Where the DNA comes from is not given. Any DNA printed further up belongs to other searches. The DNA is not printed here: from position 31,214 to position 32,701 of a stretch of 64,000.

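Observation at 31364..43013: Second MreB paralog translationally coupled inside a 12-kb glycan-assembly cluster (with a DUF4012 protein)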

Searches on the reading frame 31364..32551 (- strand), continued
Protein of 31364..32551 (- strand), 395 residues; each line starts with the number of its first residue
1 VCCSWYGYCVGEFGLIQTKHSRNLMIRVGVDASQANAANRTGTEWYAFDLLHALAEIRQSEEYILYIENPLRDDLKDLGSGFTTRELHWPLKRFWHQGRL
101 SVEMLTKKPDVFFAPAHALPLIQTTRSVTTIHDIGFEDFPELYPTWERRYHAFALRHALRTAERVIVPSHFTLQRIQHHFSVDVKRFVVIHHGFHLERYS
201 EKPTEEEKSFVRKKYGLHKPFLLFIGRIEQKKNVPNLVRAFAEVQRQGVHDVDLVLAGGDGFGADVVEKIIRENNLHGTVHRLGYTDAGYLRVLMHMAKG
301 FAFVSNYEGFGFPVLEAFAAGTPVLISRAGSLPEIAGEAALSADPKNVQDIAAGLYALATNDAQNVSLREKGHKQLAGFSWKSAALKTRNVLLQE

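Call 60: find_encoding_contigs(protein=P0268, flank=6000, max_places=1)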
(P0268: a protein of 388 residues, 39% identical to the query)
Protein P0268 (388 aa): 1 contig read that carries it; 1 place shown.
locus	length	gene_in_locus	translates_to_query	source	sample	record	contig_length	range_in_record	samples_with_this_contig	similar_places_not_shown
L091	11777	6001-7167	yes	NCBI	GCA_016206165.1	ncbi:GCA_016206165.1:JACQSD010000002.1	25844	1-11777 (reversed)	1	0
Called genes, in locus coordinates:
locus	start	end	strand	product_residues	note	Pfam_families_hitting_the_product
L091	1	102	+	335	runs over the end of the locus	PF00022:Actin (faint), PF06723:MreB_Mbl, PF00012:HSP70, PF14450:FtsA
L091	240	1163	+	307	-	-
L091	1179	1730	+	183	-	PF28549:NDPSase_N, PF00293:NUDIX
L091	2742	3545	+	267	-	PF01497:Peripla_BP_2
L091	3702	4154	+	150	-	-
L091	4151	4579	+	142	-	PF01909:NTP_transf_2 (weak), PF18765:Polbeta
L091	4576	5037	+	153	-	PF01934:HepT-like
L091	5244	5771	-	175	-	-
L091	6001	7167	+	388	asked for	PF13439:Glyco_transf_4, PF13579:Glyco_trans_4_4, PF20706:GT4-conflict, PF00534:Glycos_transf_1, PF13692:Glyco_trans_1_4, PF13524:Glyco_trans_1_2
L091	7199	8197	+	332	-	PF13177:DNA_pol3_delta2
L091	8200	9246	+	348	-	PF15902:Sortilin-Vps10, PF02012:BNR (faint), PF15902:Sortilin-Vps10 (weak), PF14870:PSII_BNR (weak), PF15902:Sortilin-Vps10 (weak)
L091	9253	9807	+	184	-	PF01765:RRF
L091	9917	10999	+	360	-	PF02163:Peptidase_M50, PF13180:PDZ_2 (weak), PF00595:PDZ, PF17820:PDZ_6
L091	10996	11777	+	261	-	PF00587:tRNA-synt_2b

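Call 61: find_encoding_contigs(protein=P0275, flank=6000, max_places=1)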
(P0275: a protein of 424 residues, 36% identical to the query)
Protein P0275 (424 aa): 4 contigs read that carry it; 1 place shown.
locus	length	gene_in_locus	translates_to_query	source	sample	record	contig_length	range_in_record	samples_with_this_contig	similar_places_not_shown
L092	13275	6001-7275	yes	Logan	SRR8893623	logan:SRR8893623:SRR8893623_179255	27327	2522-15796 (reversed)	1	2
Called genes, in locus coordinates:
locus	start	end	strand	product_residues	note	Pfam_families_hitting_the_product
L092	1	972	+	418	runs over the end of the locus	PF12704:MacB_PCD, PF02687:FtsX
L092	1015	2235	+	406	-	PF12704:MacB_PCD, PF02687:FtsX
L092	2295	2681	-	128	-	-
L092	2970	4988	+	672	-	PF13196:DUF4012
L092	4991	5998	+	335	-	PF06723:MreB_Mbl, PF00022:Actin (weak), PF00012:HSP70, PF14450:FtsA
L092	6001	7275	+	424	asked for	PF13439:Glyco_transf_4, PF20706:GT4-conflict (weak), PF00534:Glycos_transf_1, PF13692:Glyco_trans_1_4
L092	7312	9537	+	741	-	PF00082:Peptidase_S8, PF01839:FG-GAP (faint), PF13517:FG-GAP_3 (weak)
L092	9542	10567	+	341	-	PF01073:3Beta_HSD, PF01370:Epimerase, PF16363:GDP_Man_Dehyd, PF07993:NAD_binding_4 (weak)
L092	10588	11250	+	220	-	PF00535:Glycos_transf_2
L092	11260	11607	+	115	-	PF10066:DUF2304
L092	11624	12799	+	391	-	PF13439:Glyco_transf_4, PF13579:Glyco_trans_4_4, PF20706:GT4-conflict, PF00534:Glycos_transf_1, PF13692:Glyco_trans_1_4, PF13524:Glyco_trans_1_2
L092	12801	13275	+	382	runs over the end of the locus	PF13439:Glyco_transf_4, PF13579:Glyco_trans_4_4, PF20706:GT4-conflict (weak), PF00534:Glycos_transf_1, PF13692:Glyco_trans_1_4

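Call 80: find_encoding_contigs(protein=P0348, flank=6000, max_places=2)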
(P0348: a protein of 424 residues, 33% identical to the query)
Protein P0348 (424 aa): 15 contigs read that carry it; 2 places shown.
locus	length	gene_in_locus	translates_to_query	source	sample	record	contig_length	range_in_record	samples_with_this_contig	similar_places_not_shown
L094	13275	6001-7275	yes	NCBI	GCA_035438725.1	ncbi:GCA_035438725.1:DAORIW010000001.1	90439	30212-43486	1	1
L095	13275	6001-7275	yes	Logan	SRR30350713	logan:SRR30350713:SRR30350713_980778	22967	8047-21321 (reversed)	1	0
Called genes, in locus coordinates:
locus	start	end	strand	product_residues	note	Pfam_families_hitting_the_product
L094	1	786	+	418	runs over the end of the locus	PF12704:MacB_PCD, PF02687:FtsX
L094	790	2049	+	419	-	PF12704:MacB_PCD, PF02687:FtsX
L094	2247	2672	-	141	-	-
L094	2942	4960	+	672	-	PF13196:DUF4012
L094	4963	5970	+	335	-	PF06723:MreB_Mbl, PF00022:Actin (weak), PF00012:HSP70, PF14450:FtsA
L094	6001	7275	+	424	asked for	PF13439:Glyco_transf_4, PF20706:GT4-conflict (weak), PF00534:Glycos_transf_1, PF13692:Glyco_trans_1_4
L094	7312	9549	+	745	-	PF00082:Peptidase_S8, PF01839:FG-GAP (faint), PF13517:FG-GAP_3 (weak)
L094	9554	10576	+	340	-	PF01073:3Beta_HSD, PF01370:Epimerase, PF16363:GDP_Man_Dehyd, PF07993:NAD_binding_4 (weak)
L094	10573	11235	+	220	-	PF00535:Glycos_transf_2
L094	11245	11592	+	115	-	PF10066:DUF2304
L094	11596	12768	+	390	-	PF13439:Glyco_transf_4, PF13579:Glyco_trans_4_4, PF20706:GT4-conflict, PF00534:Glycos_transf_1, PF13692:Glyco_trans_1_4, PF13524:Glyco_trans_1_2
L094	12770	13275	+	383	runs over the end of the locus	PF13439:Glyco_transf_4, PF13579:Glyco_trans_4_4, PF00534:Glycos_transf_1, PF13692:Glyco_trans_1_4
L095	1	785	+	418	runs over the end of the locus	PF12704:MacB_PCD, PF02687:FtsX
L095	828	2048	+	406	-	PF12704:MacB_PCD, PF02687:FtsX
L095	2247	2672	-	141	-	-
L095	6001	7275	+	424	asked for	PF13439:Glyco_transf_4, PF20706:GT4-conflict (weak), PF00534:Glycos_transf_1, PF13692:Glyco_trans_1_4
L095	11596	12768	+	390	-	PF13439:Glyco_transf_4, PF13579:Glyco_trans_4_4, PF20706:GT4-conflict, PF00534:Glycos_transf_1, PF13692:Glyco_trans_1_4, PF13524:Glyco_trans_1_2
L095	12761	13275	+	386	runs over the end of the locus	PF13439:Glyco_transf_4, PF13579:Glyco_trans_4_4, PF00534:Glycos_transf_1, PF13692:Glyco_trans_1_4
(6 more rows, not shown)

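Call 81: find_encoding_contigs(protein=P0345, flank=6000, max_places=1)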
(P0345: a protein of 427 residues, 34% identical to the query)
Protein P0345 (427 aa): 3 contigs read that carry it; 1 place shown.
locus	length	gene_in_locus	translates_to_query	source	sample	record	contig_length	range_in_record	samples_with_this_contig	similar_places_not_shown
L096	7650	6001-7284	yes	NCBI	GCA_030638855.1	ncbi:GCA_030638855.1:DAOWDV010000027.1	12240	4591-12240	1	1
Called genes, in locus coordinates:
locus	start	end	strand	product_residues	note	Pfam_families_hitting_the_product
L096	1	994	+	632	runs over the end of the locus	PF25917:BSH_RND (faint)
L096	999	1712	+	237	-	PF00005:ABC_tran, PF02463:SMC_N (weak), PF13304:AAA_21 (faint)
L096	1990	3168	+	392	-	PF12704:MacB_PCD, PF02687:FtsX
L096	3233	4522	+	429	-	PF12704:MacB_PCD, PF02687:FtsX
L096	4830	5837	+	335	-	PF06277:EutA (faint), PF06723:MreB_Mbl, PF00022:Actin (faint), PF00012:HSP70, PF14450:FtsA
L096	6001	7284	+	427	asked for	PF13439:Glyco_transf_4, PF20706:GT4-conflict (weak), PF00534:Glycos_transf_1, PF13692:Glyco_trans_1_4, PF13524:Glyco_trans_1_2 (weak)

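Call 82: find_encoding_contigs(protein=P0300, flank=6000, max_places=1)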
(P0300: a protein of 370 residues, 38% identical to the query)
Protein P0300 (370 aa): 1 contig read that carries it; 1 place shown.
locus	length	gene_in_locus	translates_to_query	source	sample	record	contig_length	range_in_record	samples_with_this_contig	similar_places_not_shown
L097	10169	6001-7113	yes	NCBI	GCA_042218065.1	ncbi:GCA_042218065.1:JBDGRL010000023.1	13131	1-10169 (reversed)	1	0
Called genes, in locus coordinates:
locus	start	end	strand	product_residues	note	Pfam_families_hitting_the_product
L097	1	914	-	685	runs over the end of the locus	-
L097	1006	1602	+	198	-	-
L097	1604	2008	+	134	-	-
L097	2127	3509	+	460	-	PF13632:Glyco_trans_2_3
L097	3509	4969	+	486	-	PF13196:DUF4012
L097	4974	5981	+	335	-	PF06723:MreB_Mbl, PF00022:Actin (weak), PF00012:HSP70, PF14450:FtsA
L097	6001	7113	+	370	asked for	PF13439:Glyco_transf_4, PF20706:GT4-conflict, PF00534:Glycos_transf_1, PF13692:Glyco_trans_1_4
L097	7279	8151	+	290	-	PF13177:DNA_pol3_delta2, PF00004:AAA (weak)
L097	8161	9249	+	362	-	PF25852:DUF6242_C (faint), PF02012:BNR (faint), PF15902:Sortilin-Vps10 (weak), PF14870:PSII_BNR (faint), PF15902:Sortilin-Vps10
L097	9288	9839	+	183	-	PF01765:RRF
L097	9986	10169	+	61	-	?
